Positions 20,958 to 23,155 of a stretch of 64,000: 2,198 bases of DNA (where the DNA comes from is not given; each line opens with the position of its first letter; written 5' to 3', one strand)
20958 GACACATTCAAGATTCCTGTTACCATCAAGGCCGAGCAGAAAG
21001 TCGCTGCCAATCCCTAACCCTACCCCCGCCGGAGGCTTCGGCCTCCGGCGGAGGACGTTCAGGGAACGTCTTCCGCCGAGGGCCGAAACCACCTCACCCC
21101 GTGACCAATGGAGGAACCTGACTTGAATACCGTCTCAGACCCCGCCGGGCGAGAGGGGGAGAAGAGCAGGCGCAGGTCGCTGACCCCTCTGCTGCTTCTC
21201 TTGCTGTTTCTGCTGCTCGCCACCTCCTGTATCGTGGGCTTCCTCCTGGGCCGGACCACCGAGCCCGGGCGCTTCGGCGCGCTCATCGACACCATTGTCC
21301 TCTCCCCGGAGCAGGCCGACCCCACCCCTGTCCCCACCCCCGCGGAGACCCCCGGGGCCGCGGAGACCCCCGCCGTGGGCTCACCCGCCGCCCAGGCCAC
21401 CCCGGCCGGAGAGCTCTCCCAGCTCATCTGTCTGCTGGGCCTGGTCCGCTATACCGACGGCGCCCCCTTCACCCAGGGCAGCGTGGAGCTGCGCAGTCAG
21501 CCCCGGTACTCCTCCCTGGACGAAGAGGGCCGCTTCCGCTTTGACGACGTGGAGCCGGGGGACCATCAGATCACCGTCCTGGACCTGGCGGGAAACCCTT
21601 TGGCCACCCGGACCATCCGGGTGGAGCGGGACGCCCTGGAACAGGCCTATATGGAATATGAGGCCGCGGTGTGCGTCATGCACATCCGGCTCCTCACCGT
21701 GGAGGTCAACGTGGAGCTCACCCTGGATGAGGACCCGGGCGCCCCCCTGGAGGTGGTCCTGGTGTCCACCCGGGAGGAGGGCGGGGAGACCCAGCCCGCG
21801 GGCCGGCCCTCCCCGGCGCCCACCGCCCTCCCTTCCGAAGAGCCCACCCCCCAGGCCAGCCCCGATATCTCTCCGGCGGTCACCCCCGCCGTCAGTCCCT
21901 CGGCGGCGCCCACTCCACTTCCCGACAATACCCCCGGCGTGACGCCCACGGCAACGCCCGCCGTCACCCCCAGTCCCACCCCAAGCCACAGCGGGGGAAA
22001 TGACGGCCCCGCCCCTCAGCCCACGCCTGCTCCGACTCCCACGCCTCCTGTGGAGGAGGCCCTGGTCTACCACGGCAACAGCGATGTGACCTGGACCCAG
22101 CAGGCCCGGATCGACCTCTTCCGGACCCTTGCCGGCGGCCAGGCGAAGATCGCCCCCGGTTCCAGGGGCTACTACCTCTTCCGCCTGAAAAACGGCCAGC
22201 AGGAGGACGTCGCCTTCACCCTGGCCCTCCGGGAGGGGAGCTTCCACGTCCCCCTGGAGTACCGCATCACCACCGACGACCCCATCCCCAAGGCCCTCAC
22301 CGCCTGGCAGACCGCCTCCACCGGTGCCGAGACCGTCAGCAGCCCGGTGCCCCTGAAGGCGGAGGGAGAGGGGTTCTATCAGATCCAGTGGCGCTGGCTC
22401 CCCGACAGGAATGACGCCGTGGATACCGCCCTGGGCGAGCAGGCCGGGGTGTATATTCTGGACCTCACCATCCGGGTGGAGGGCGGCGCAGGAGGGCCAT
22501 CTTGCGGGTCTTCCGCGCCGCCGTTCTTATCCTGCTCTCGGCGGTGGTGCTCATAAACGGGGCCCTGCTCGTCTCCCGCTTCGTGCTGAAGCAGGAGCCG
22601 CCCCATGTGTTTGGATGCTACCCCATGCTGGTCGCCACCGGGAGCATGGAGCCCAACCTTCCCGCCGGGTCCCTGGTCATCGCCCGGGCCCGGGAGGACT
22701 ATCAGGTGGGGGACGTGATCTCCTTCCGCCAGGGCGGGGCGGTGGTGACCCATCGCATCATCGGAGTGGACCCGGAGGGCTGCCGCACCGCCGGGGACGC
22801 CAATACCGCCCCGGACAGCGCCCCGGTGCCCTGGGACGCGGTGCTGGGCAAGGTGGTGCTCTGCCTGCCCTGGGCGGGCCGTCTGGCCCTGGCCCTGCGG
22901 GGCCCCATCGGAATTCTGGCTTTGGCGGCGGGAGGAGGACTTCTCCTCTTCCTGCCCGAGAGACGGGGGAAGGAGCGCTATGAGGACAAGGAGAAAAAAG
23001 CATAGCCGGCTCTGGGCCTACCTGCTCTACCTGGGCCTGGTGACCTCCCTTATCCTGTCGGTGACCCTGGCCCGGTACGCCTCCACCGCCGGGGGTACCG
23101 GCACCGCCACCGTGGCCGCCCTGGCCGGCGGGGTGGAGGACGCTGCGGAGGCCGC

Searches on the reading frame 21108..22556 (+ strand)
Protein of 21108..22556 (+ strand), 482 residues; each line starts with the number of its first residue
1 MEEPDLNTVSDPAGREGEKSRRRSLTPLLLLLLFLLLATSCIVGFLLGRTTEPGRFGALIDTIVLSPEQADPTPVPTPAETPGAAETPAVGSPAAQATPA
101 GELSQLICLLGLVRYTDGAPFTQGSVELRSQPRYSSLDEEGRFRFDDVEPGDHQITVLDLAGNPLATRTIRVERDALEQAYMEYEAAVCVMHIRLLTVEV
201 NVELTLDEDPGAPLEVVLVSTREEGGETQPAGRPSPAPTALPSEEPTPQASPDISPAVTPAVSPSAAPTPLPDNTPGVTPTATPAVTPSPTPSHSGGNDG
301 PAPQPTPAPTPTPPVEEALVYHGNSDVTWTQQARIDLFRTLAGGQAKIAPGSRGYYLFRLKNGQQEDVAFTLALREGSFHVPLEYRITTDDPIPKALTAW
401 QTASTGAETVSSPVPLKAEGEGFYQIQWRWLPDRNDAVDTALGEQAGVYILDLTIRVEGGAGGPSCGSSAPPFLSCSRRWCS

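Call 58: search_protein_families(library=pfam, proteins=[window:21108-22556:+], max_evalue=0.001)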
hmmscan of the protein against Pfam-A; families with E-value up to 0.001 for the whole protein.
window:21108-22556:+ (482 aa): 1 family
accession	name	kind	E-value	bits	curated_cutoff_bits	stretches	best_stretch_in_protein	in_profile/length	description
PF13620.12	CarboxypepD_reg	-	4.8e-06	27.3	32.3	1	111-173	4-70/82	Carboxypeptidase regulatory-like domain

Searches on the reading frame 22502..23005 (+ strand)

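Call 58: search_protein_families(library=pfam, proteins=[window:22502-23005:+], max_evalue=0.001)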
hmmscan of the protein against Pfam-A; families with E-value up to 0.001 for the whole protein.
window:22502-23005:+ (167 aa): 1 family
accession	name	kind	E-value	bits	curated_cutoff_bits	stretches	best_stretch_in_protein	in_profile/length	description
PF10502.14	Peptidase_S26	-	0.0003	21.2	22.9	1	37-92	21-83/168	Signal peptidase, peptidase S26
